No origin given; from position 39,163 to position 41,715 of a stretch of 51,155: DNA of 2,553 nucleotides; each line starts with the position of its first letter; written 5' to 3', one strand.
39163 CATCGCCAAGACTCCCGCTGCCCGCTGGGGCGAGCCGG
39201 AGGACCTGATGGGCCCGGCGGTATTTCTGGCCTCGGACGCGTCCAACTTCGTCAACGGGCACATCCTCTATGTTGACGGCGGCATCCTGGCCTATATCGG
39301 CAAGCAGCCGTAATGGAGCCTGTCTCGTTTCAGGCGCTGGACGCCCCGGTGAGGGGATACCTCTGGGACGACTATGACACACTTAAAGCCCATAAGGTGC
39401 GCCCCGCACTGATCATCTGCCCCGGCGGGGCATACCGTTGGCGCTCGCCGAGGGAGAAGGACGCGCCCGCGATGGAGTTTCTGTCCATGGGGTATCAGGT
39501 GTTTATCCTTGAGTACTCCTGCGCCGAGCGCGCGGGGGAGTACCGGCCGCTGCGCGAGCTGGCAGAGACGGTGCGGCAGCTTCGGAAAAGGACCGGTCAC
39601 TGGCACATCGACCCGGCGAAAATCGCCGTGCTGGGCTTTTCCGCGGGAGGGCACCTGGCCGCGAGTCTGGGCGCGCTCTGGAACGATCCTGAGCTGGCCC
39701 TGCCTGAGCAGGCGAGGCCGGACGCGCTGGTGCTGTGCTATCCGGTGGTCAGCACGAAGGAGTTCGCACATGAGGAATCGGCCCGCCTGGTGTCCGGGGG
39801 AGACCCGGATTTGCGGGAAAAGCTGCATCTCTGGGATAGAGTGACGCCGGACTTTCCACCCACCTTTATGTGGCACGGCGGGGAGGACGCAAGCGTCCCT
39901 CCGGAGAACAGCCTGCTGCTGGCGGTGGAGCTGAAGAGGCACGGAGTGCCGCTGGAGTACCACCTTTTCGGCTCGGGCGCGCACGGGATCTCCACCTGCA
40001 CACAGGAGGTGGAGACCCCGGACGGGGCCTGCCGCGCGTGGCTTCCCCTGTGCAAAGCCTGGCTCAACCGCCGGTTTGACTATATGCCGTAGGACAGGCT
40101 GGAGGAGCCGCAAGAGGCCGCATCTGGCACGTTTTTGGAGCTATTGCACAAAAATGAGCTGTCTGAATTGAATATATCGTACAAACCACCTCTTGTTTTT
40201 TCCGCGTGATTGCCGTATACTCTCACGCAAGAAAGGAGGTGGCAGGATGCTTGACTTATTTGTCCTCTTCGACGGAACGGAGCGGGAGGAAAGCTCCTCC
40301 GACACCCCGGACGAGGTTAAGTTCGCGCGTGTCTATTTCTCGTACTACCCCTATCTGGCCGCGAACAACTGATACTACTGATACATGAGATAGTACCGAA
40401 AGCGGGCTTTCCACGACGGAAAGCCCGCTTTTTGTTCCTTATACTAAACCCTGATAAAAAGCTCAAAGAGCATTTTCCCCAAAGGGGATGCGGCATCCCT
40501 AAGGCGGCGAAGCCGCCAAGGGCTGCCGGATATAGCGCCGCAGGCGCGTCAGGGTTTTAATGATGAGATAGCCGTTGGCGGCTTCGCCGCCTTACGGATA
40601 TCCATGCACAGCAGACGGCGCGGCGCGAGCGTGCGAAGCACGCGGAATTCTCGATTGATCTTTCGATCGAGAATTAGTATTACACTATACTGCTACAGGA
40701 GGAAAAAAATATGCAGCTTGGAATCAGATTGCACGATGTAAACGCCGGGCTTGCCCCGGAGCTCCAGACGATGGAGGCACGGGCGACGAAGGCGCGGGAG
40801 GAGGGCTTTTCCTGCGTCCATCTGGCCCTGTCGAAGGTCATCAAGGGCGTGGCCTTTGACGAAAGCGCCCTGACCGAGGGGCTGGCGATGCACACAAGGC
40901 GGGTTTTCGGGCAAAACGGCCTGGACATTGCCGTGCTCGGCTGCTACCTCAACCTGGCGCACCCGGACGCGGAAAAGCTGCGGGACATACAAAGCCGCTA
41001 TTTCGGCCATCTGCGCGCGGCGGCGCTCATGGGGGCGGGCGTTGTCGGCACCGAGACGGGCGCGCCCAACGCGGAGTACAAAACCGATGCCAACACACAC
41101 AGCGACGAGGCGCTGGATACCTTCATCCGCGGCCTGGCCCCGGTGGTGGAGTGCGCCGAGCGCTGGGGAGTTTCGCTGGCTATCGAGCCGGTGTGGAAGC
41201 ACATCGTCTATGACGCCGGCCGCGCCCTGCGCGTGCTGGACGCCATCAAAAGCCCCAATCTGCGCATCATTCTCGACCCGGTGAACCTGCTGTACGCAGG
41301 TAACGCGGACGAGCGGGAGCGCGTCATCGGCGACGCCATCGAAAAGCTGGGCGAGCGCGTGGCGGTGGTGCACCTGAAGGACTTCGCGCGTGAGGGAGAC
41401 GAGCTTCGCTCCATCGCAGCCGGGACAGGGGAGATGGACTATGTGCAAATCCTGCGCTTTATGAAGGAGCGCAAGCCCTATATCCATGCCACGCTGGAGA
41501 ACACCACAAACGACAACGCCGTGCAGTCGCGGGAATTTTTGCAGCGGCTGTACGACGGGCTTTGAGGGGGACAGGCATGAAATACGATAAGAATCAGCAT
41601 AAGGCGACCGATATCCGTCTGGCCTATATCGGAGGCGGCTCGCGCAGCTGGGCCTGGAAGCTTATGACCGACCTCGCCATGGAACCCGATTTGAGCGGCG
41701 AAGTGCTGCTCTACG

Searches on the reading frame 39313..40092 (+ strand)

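Call 13: search_protein_families(library=pfam, proteins=[window:39313-40092:+])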
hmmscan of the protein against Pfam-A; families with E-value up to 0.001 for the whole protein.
window:39313-40092:+ (259 aa): 4 families
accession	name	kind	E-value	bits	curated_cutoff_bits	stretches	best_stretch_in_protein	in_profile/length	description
PF20434.5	BD-FAE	-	9.6e-18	64.9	26.8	1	25-206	8-214/215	BD-FAE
PF07859.19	Abhydrolase_3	-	1.6e-11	44.8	25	1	38-225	6-207/210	alpha/beta hydrolase fold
PF00326.27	Peptidase_S9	-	1.2e-09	38.5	22.6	1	83-233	48-196/213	Prolyl oligopeptidase family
PF01738.24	DLH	-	0.0003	20.9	21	0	183-245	145-208/217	Dienelactone hydrolase family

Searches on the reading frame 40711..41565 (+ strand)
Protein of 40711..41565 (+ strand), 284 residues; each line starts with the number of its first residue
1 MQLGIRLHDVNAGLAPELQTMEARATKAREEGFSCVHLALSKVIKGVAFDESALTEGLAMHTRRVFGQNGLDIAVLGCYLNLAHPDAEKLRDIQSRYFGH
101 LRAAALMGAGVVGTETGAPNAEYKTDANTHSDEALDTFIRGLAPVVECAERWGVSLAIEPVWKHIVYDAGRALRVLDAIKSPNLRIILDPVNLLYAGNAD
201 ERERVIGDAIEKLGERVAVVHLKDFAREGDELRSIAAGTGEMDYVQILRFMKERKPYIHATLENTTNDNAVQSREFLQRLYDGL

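Call 13: search_protein_families(library=pfam, proteins=[window:40711-41565:+])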
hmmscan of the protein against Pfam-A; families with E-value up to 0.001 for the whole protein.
window:40711-41565:+ (284 aa): 1 family
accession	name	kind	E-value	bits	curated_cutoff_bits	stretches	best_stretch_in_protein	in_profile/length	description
PF01261.30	AP_endonuc_2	-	7.7e-29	101.5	31.1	1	27-279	3-248/249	Xylose isomerase-like TIM barrel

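Call 35: find_encoding_contigs(protein=window:40711-41565:+, flank=3000, max_places=10)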
Protein window:40711-41565:+ (284 aa): no gene with exactly this product is on record in the collection.

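Call 68: find_homologous_proteins(query=window:40711-41562:+, max_evalue=1e-60)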
Query window:40711-41562:+ (284 aa): 4642 proteins with E <= 1e-60 among 8000 candidates; the best 120 are listed.
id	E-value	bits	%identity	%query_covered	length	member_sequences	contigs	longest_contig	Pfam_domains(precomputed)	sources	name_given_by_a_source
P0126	1.8e-184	629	100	100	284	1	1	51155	PF01261.31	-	-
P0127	4.6e-172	589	94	100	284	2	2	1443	PF01261.31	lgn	-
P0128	3.2e-168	576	92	100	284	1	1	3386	PF01261.31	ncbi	-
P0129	9.5e-165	565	89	100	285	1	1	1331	PF01261.31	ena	-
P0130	1.1e-163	561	88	100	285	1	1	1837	PF01261.31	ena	-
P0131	1.4e-163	561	88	99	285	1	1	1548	PF01261.31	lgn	-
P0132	2.2e-163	560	89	99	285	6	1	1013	PF01261.31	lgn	-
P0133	7.0e-163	559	88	99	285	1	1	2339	PF01261.31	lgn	-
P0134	2.9e-162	557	87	100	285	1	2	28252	PF01261.31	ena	-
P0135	1.1e-161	555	87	100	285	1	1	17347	PF01261.31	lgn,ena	-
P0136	1.3e-161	554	87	100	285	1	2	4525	PF01261.31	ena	-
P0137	2.5e-161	553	87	100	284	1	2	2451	PF01261.31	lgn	-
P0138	3.9e-161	553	87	100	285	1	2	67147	PF01261.31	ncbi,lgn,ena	-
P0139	6.0e-161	552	87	100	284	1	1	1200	PF01261.31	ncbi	-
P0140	7.7e-161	552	87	100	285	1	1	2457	PF01261.31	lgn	-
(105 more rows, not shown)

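Call 69: find_encoding_contigs(protein=P0128, flank=2500, max_places=3)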
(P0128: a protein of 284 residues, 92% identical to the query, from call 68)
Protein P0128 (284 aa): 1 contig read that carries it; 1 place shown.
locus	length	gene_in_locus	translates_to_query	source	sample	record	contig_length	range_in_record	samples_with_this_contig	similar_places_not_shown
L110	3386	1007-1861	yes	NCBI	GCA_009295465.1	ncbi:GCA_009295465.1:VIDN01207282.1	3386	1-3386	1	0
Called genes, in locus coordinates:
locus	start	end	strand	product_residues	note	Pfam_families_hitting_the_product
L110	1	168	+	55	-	?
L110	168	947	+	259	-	PF20434:BD-FAE, PF07859:Abhydrolase_3, PF00326:Peptidase_S9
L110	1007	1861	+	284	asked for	PF01261:AP_endonuc_2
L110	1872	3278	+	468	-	PF02056:Glyco_hydro_4, PF11975:Glyco_hydro_4C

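Call 70: find_encoding_contigs(protein=P0127, flank=1500, max_places=3)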
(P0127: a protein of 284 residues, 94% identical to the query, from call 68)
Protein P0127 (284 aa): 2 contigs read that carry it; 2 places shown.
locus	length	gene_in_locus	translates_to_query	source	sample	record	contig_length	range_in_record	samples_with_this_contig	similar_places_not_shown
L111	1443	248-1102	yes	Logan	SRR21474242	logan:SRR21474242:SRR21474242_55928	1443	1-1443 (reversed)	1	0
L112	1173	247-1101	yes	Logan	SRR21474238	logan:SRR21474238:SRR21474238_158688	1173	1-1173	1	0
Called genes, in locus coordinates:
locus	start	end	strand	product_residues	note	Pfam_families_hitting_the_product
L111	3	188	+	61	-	?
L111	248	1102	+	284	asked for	PF01261:AP_endonuc_2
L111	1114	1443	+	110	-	?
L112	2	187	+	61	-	?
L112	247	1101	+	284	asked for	PF01261:AP_endonuc_2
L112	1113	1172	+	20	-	?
